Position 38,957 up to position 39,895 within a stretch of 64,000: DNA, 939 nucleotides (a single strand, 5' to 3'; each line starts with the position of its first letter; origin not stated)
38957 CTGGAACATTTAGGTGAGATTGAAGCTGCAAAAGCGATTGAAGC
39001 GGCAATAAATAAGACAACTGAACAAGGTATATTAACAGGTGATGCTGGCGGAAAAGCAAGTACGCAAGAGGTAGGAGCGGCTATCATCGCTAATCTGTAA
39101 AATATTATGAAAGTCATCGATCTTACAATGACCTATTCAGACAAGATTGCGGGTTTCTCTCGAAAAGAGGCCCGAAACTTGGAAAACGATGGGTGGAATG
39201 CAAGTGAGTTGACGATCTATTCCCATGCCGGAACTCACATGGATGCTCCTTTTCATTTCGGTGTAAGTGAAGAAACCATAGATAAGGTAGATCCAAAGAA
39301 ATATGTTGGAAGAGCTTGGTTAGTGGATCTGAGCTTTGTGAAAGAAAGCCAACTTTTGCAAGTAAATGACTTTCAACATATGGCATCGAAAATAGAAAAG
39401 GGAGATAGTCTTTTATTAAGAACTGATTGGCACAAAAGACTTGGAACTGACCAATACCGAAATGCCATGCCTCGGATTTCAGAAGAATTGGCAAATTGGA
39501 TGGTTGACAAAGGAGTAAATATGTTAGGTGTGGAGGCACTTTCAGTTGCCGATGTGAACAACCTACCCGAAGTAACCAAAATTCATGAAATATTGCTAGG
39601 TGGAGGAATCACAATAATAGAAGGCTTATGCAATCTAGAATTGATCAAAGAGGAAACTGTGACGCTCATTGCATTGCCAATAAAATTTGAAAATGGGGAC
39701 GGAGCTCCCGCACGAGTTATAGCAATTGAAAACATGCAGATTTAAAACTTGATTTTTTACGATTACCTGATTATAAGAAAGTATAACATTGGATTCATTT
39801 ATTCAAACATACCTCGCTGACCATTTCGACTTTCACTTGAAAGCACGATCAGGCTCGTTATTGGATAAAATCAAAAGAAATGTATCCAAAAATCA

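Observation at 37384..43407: GntR-controlled six-gene operon combining a TtuC-like dehydrogenase, a cyclase-family hydrolase, an OtnK-like four-carbon acid-sugar kinase, an MFS permease and a Gfo/Idh/MocA oxidoreductase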

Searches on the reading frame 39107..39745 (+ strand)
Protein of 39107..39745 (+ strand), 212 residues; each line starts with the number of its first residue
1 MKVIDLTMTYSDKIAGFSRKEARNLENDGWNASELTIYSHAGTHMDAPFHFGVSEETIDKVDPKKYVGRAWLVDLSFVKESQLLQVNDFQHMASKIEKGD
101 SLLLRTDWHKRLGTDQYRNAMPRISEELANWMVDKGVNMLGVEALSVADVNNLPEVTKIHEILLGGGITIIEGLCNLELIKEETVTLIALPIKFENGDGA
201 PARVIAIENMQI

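Call 3: search_protein_families(library=pfam, proteins=[window:39107-39745:+])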
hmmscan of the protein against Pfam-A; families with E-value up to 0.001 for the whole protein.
window:39107-39745:+ (212 aa): 1 family
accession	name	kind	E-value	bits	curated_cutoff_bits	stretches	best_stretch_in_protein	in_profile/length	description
PF04199.19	Cyclase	-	2.7e-30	105.9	23.1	1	4-147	1-140/142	Putative cyclase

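Call 4: search_protein_families(library=ncbifam, proteins=[window:39107-39745:+])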
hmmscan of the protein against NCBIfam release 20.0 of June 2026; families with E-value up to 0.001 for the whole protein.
window:39107-39745:+ (212 aa): 1 family
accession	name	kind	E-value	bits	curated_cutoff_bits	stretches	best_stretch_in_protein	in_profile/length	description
TIGR03035.1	trp_arylform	equivalog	8.8e-25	87.9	223.05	1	23-205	28-202/206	arylformamidase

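Call 24: search_solved_structures(query=window:39107-39745:+, max_evalue=0.001)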
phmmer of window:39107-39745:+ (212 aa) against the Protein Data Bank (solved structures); distinct sequences matched with E-value up to 0.001: 12.
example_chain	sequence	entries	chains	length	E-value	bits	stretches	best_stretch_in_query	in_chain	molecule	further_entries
4cz1_A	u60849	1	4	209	1.6e-18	70.5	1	26-205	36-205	KYNURENINE FORMAMIDASE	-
4co9_A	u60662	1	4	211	1.7e-18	70.5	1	26-205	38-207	KYNURENINE FORMAMIDASE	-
1r61_A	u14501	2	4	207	2.5e-16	63.4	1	25-207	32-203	metal-dependent hydrolase | Hydrolase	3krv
8hmo_A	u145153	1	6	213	2.8e-15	60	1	1-211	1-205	Metal-dependent hydrolase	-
5nmp_A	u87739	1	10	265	1.7e-13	54.1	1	28-207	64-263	Isatin hydrolase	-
5nnb_A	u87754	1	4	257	3.8e-13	53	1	26-207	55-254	isatin hydrolase A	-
5nna_A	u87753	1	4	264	4.1e-13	52.9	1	26-207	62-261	isatin hydrolase A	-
8f9x_A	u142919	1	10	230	3e-09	40.3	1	17-207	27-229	Cyclase family protein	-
4j0n_A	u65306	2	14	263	8.5e-09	38.8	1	30-207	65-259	Isatin hydrolase B | Putative uncharacterized protein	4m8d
2b0a_A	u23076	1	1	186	5e-08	36.3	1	20-207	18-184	Hypothetical protein MJ0783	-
4cog_A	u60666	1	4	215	1.4e-07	34.8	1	30-205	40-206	KYNURENINE FORMAMIDASE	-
4cob_A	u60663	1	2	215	2.2e-07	34.2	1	26-205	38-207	KYNURENINE FORMAMIDASE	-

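Call 87: find_homologous_proteins(query=window:39107-39745:+)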
Query window:39107-39745:+ (212 aa): 1341 proteins with E <= 0.001 among 1725 candidates; the best 120 are listed.
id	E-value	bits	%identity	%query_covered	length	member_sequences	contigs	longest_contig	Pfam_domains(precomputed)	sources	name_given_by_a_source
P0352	2.5e-136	470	100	100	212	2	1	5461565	PF04199.20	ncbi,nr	ncbi:Kynurenine formamidase [Spirosomataceae bacterium TFI 002]|nr:Kynurenine formamidase [Spirosoma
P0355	1.9e-104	366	78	99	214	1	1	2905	PF04199.20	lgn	-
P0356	1.6e-100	353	78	97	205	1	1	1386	PF04199.20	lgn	-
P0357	2.5e-100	352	75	100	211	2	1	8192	PF04199.20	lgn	-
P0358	3.8e-94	332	71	98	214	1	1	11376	PF04199.20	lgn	-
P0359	1.0e-80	288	61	98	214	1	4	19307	PF04199.20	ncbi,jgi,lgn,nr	ncbi:MAG: cyclase family protein [Pseudarcicella sp.]|jgi:kynurenine formamidase|nr:cyclase family p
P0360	1.3e-80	288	65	98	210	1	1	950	PF04199.20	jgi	jgi:arylformamidase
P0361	8.9e-80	285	60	98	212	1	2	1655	PF04199.20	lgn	-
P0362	3.0e-79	284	63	99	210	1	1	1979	PF04199.20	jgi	jgi:arylformamidase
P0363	8.2e-79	282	58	98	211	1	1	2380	PF04199.20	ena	-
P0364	1.2e-78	282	59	99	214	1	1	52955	PF04199.20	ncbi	-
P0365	2.2e-77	278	57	98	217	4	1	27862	PF04199.20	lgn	-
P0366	3.1e-77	277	62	98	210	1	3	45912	PF04199.20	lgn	-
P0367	4.2e-77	277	60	98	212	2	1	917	PF04199.20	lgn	-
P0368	9.0e-77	276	61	100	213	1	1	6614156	PF04199.20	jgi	jgi:arylformamidase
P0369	1.5e-76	275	60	99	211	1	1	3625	PF04199.20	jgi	jgi:arylformamidase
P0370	1.9e-76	274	62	99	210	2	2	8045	PF04199.20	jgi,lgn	jgi:kynurenine formamidase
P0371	2.0e-76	274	62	98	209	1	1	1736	PF04199.20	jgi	jgi:arylformamidase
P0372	3.9e-76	273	63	98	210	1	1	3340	PF04199.20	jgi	jgi:arylformamidase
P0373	4.6e-76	273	61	98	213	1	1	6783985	PF04199.20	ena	-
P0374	6.8e-76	273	60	99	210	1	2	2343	PF04199.20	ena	-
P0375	7.2e-76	273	56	99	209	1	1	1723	PF04199.20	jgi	jgi:arylformamidase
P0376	7.7e-76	273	58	99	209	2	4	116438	PF04199.20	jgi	jgi:arylformamidase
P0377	1.3e-75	272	60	97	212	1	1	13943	PF04199.20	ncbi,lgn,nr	nr:cyclase family protein [Allomuricauda sp.]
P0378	1.3e-75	272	60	99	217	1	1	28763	PF04199.20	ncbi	ncbi:MAG: cyclase family protein [Bacteroidota bacterium]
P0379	1.5e-75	272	61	99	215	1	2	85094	PF04199.20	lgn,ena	-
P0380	1.7e-75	271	60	100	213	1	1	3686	PF04199.20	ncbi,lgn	-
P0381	2.4e-75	271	61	98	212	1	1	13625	PF04199.20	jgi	jgi:kynurenine formamidase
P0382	3.0e-75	271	61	99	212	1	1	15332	PF04199.20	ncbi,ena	-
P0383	3.1e-75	271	60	98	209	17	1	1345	PF04199.20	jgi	jgi:arylformamidase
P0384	3.2e-75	270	59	98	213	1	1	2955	PF04199.20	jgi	-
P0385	3.4e-75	270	60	99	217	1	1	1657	PF04199.20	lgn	-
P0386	4.2e-75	270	57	98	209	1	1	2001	PF04199.20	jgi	jgi:arylformamidase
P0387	4.2e-75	270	62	98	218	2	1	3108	PF04199.20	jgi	jgi:arylformamidase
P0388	5.8e-75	270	60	99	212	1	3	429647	PF04199.20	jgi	jgi:arylformamidase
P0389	5.8e-75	270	61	99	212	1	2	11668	PF04199.20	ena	-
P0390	6.1e-75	270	60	99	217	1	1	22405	PF04199.20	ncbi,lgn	ncbi:MAG: cyclase family protein [Bacteroidota bacterium]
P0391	7.3e-75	269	59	99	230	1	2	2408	PF04199.20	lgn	-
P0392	9.3e-75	269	60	97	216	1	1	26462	PF04199.20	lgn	-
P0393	1.2e-74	269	60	99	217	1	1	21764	PF04199.20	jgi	-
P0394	1.4e-74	268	56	97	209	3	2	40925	PF04199.20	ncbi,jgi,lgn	ncbi:MAG: arylformamidase [Arcticibacterium sp.]|jgi:arylformamidase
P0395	1.6e-74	268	58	98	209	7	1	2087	PF04199.20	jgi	jgi:arylformamidase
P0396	1.6e-74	268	58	98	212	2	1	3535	PF04199.20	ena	-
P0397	2.0e-74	268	59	98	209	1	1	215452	PF04199.20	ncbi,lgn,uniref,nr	ncbi:arylformamidase [Dyadobacter jejuensis]|uniref:Arylformamidase n=1 Tax=Dyadobacter jejuensis Ta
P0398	2.1e-74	268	57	98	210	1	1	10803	PF04199.20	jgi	jgi:kynurenine formamidase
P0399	2.4e-74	268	59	97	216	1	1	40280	PF04199.20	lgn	-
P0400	2.6e-74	268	59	97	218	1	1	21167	PF04199.20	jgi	jgi:kynurenine formamidase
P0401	2.9e-74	267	56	98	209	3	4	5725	PF04199.20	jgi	jgi:arylformamidase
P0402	2.9e-74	267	61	99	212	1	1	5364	PF04199.20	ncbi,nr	ncbi:MAG: cyclase family protein [Bacteroidetes bacterium]|nr:cyclase family protein [Bacteroidota b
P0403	3.0e-74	267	58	98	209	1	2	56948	PF04199.20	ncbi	-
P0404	4.9e-74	267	61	96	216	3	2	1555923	PF04199.20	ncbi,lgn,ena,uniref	ncbi:cyclase family protein [uncultured Arcticibacterium sp.]|uniref:cyclase family protein n=1 Tax=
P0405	5.7e-74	266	58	98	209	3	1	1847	PF04199.20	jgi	jgi:arylformamidase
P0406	6.2e-74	266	57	98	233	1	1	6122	PF04199.20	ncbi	ncbi:MAG: cyclase family protein [Bacteroidota bacterium]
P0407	7.0e-74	266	57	98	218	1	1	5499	PF04199.20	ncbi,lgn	ncbi:MAG: cyclase family protein [Bacteroidota bacterium]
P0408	7.2e-74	266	56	97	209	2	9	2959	PF04199.20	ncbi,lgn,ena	-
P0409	9.9e-74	266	60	97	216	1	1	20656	PF04199.20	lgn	-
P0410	1.0e-73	266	60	100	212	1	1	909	PF04199.20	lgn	-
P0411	1.4e-73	265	60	99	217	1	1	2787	PF04199.20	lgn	-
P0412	1.5e-73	265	59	97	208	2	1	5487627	PF04199.20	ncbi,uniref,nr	ncbi:cyclase family protein [Porifericola rhodea]|uniref:cyclase family protein n=1 Tax=Porifericola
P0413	1.7e-73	265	56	98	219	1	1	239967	PF04199.20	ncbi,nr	ncbi:MAG: cyclase family protein [Saprospiraceae bacterium]|nr:cyclase family protein [Saprospiracea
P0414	2.2e-73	264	59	99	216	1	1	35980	PF04199.20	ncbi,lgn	ncbi:MAG: cyclase family protein [Bacteroidota bacterium]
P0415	2.2e-73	264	59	97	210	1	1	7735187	PF04199.20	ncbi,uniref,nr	ncbi:arylformamidase [Catalinimonas alkaloidigena]|uniref:cyclase family protein n=1 Tax=Catalinimon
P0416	2.7e-73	264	57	98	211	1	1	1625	PF04199.20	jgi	jgi:kynurenine formamidase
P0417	3.3e-73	264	57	98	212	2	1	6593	PF04199.20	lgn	-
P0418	4.1e-73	264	58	98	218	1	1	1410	PF04199.20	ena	-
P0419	4.4e-73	263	58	97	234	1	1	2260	PF04199.20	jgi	jgi:kynurenine formamidase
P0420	5.1e-73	263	58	97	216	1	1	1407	PF04199.20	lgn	-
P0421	6.0e-73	263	57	98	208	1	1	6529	PF04199.20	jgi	jgi:arylformamidase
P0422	6.1e-73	263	58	98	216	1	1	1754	PF04199.20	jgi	-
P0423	6.7e-73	263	58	96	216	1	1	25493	PF04199.20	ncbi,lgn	-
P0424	6.8e-73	263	58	97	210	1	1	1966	PF04199.20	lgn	-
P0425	8.3e-73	263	58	98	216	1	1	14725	PF04199.20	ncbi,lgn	ncbi:MAG: cyclase family protein [Bacteroidota bacterium]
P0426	8.5e-73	263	58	98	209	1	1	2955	PF04199.20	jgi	jgi:arylformamidase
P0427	9.5e-73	262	57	98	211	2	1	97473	PF04199.20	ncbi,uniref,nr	ncbi:cyclase family protein [Maribacter algarum]|uniref:Cyclase family protein n=1 Tax=Maribacter al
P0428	1.0e-72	262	60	98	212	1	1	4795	PF04199.20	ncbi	ncbi:MAG: cyclase family protein [Bacteroidota bacterium]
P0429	1.0e-72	262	59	97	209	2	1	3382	PF04199.20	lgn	-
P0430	1.2e-72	262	56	98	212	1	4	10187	PF04199.20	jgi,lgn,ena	-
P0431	1.5e-72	262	57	99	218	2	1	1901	PF04199.20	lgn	-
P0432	2.0e-72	261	58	97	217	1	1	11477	PF04199.20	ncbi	ncbi:MAG: cyclase family protein [Bacteroidota bacterium]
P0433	2.3e-72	261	59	98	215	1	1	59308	PF04199.20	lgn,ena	-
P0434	2.5e-72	261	60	98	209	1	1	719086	PF04199.20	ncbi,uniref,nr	ncbi:cyclase family protein [Persicitalea jodogahamensis]|uniref:Cyclase n=1 Tax=Persicitalea jodoga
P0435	2.8e-72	261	56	97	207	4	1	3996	PF04199.20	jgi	jgi:arylformamidase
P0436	2.9e-72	261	56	98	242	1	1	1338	PF04199.20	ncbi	-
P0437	3.0e-72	261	56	98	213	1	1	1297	PF04199.20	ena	-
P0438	3.3e-72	261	58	98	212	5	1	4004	PF04199.20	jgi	-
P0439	4.2e-72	260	56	98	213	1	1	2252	PF04199.20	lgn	-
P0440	4.5e-72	260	59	98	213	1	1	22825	PF04199.20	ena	-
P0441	4.6e-72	260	58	98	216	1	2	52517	PF04199.20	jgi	-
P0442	5.4e-72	260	54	98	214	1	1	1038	PF04199.20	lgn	-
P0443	6.0e-72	260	57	98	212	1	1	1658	PF04199.20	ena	-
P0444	6.6e-72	260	60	99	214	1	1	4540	PF04199.20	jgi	jgi:arylformamidase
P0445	6.6e-72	260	58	99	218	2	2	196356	PF04199.20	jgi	-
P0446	7.0e-72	260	57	97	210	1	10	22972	PF04199.20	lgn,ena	-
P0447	7.2e-72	260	58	98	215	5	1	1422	PF04199.20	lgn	-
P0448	8.9e-72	259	56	99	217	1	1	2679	PF04199.20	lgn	-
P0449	1.1e-71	259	55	100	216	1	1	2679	PF04199.20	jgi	jgi:kynurenine formamidase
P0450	1.2e-71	259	55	98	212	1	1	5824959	PF04199.20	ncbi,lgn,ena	-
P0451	1.5e-71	258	56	99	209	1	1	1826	PF04199.20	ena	-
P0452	1.5e-71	258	57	98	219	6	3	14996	PF04199.20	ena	-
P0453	1.6e-71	258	58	99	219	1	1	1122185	PF04199.20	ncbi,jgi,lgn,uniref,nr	ncbi:cyclase family protein [Telluribacter sp.]|jgi:kynurenine formamidase|uniref:cyclase family pro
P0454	1.7e-71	258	56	99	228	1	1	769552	PF04199.20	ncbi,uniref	ncbi:cyclase family protein [Nibrella saemangeumensis]|uniref:Cyclase family protein n=1 Tax=Nibrell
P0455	1.9e-71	258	57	98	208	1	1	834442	PF04199.20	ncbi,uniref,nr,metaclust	ncbi:cyclase family protein [Dyadobacter tibetensis]|uniref:cyclase family protein n=1 Tax=Dyadobact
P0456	1.9e-71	258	56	100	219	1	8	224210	PF04199.20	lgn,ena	-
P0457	2.4e-71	258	57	99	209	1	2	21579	PF04199.20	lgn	-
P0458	2.5e-71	258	60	99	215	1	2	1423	PF04199.20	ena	-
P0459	2.6e-71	258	58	98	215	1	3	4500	PF04199.20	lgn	-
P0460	3.1e-71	257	59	98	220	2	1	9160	PF04199.20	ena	-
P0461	3.2e-71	257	57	98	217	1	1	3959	PF04199.20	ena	-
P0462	3.5e-71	257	57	97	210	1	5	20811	PF04199.20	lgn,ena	-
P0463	3.5e-71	257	57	97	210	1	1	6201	PF04199.20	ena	-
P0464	4.0e-71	257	57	99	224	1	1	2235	PF04199.20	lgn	-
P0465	4.5e-71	257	55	98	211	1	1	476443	PF04199.20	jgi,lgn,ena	-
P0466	4.6e-71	257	55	97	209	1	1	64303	PF04199.20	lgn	-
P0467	4.9e-71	257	55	98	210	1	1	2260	PF04199.20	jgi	-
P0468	5.1e-71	257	59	99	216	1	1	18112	PF04199.20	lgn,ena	-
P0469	5.2e-71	257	53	98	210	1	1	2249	PF04199.20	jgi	jgi:kynurenine formamidase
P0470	5.8e-71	257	56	98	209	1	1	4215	PF04199.20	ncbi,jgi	jgi:arylformamidase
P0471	5.9e-71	257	57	98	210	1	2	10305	PF04199.20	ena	-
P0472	6.5e-71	256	57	97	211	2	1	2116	PF04199.20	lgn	-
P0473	6.7e-71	256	56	98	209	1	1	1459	PF04199.20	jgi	jgi:arylformamidase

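Call 88: find_encoding_contigs(protein=P0397, flank=10000, max_places=1)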
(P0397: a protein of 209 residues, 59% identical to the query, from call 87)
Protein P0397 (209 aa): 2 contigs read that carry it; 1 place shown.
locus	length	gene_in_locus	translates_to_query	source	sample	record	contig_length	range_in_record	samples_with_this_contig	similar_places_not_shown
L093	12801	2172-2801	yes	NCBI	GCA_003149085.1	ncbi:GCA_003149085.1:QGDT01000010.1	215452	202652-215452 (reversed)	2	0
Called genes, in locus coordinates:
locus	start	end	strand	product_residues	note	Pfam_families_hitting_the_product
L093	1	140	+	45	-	PF13592:HTH_33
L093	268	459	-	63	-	-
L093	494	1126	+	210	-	PF00392:GntR, PF08279:HTH_11 (faint), PF07729:FCD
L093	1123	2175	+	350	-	PF00180:Iso_dh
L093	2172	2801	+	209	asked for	PF04199:Cyclase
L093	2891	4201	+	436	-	PF07005:SBD_N, PF17042:NBD_C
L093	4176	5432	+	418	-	PF07690:MFS_1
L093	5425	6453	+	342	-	PF01408:GFO_IDH_MocA, PF02894:GFO_IDH_MocA_C, PF22725:GFO_IDH_MocA_C3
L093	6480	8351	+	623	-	PF16586:DUF5060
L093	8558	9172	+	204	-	PF07638:Sigma70_ECF (faint), PF04542:Sigma70_r2 (faint), PF08281:Sigma70_r4_2, PF04545:Sigma70_r4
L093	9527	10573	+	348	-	PF04773:FecR, PF16344:FecR_C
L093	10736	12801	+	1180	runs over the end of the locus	PF13620:CarboxypepD_reg, PF13715:CarbopepD_reg_2, PF07715:Plug, PF00593:TonB_dep_Rec_b-barrel (weak)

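Call 89: find_encoding_contigs(protein=P0454, flank=10000, max_places=1)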
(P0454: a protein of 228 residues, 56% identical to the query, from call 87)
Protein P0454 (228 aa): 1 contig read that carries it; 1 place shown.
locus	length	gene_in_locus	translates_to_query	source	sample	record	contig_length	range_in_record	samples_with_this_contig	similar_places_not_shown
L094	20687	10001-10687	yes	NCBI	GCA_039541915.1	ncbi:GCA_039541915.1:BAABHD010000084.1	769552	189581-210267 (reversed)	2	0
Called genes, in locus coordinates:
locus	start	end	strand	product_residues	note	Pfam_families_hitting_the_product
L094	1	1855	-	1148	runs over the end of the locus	PF05227:CHASE3, PF01590:GAF, PF13185:GAF_2, PF00512:HisKA, PF02518:HATPase_c, PF00072:Response_reg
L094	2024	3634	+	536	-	-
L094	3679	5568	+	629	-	PF02838:Glyco_hydro_20b, PF00728:Glyco_hydro_20, PF13287:Fn3_assoc, PF13290:CHB_HEX_C_1 (weak)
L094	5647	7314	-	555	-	PF01301:Glyco_hydro_35 (faint), PF02449:Glyco_hydro_42, PF18120:DUF5597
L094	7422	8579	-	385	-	PF13808:DDE_Tnp_1_assoc (weak), PF01609:DDE_Tnp_1 (weak)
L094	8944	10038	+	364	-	PF00180:Iso_dh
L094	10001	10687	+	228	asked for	PF04199:Cyclase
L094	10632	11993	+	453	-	PF07005:SBD_N, PF17042:NBD_C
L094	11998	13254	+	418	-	PF07690:MFS_1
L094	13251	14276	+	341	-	PF01408:GFO_IDH_MocA, PF22725:GFO_IDH_MocA_C3, PF02894:GFO_IDH_MocA_C (faint)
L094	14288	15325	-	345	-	PF00144:Beta-lactamase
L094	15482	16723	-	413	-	PF07995:GSDH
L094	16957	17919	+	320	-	PF02674:Colicin_V, PF00188:CAP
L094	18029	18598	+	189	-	PF12072:RNase_Y_N (faint)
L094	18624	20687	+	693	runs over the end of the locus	PF00999:Na_H_Exchanger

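Call 90: find_homologous_proteins(query=L093:6480-8351:+)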
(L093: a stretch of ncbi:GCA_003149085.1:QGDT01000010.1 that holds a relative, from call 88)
Query L093:6480-8351:+ (623 aa): 7096 proteins with E <= 0.001 among 8000 candidates; the best 120 are listed.
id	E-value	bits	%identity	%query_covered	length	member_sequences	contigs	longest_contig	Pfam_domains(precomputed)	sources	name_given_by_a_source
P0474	0.0e+0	1423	100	98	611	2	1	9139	PF16586.12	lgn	-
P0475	0.0e+0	1121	76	98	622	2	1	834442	PF16586.12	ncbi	-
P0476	4.4e-284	962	68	97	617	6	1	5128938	PF16586.12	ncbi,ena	-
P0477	1.2e-277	941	66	97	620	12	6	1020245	PF16586.12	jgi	jgi:hypothetical protein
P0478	3.8e-269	913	64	98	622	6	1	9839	PF16586.12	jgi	jgi:hypothetical protein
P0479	3.0e-262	890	62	98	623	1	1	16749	PF16586.12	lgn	-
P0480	2.4e-259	881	64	95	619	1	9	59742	PF16586.12,PF12904.14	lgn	-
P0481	1.7e-258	878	60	99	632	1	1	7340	PF16586.12,PF12904.14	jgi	jgi:hypothetical protein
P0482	2.9e-258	877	60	99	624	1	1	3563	PF16586.12,PF12904.14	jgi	jgi:Domain of unknown function (DUF5060)/Putative collagen-binding domain of a collagenase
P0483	6.9e-258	876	61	99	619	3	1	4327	PF16586.12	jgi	jgi:Domain of unknown function (DUF5060)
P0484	8.8e-258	875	62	95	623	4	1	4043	PF16586.12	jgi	jgi:Domain of unknown function (DUF5060)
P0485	2.9e-257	874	63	95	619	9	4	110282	PF16586.12,PF12904.14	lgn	-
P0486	3.6e-255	867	60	99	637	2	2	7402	PF16586.12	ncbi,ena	-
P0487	4.5e-255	866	61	96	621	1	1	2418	PF16586.12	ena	-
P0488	7.7e-255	866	61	98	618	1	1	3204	PF16586.12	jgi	jgi:hypothetical protein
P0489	9.3e-255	865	61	99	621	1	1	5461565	PF16586.12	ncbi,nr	ncbi:protein of unknown function [Spirosomataceae bacterium TFI 002]|nr:protein of unknown function 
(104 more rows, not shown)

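Call 92: find_encoding_contigs(protein=P0489, flank=10000, max_places=1)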
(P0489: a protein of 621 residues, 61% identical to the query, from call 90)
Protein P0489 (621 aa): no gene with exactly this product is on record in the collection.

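Call 100: predict_structure(alignment_id=A2)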
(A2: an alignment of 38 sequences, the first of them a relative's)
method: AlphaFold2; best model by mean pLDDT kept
length: 621 residues; sequences in the alignment: 38
mean_pLDDT: 92.8   pTM: 0.92
mean pLDDT of the five models: 92.8, 91.9, 91.8, 89.1, 88.6
residues with pLDDT >= 90: 509; 70-90: 84; 50-70: 23; < 50: 5
segments of 3 or more residues with pLDDT < 50: 17-20
pLDDT, mean of each block of 10 residues (from residue 1): 75 56 89 98 97 98 98 98 97 98 98 97 93 98 98 98 98 89 91 83 78 97 97 98 96 87 92 92 92 97 98 94 73 93 98 93 89 97 96 66 87 95 93 97 97 89 95 95 97 97 89 93 97 97 97 96 96 94 97 95 94 97 88
secondary structure, 60 per line:
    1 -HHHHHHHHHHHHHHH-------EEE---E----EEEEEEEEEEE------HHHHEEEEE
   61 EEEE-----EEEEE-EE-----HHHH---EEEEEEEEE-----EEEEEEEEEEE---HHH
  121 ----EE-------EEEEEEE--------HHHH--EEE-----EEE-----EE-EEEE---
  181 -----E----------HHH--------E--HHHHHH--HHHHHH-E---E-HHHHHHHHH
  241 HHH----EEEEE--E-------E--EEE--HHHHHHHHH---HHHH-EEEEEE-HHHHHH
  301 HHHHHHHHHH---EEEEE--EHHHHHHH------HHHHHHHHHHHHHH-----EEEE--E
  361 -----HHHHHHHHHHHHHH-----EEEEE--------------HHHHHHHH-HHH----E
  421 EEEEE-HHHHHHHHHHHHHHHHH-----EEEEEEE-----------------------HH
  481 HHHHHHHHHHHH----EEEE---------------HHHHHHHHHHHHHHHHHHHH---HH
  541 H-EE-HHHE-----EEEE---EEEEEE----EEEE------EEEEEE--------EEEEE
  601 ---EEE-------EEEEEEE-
elements in order: H2-16 E24-26 E35-45 H52-55 E56-64 E70-74 H83-86 E90-98 E104-114 E134-140 H149-152 E155-157 E163-165 E174-177 H211-216 H219-224 H232-243 E248-252 E266-268 H271-279 H283-286 E288-293 H295-310 E314-318 H322-328 H335-348 E354-357 H366-379 E385-389 H404-411 E420-425 H427-443 E449-455 H479-492 E497-500 H516-535 E555-558 E562-567 E572-575 E582-587 E596-600 E604-606 E614-620
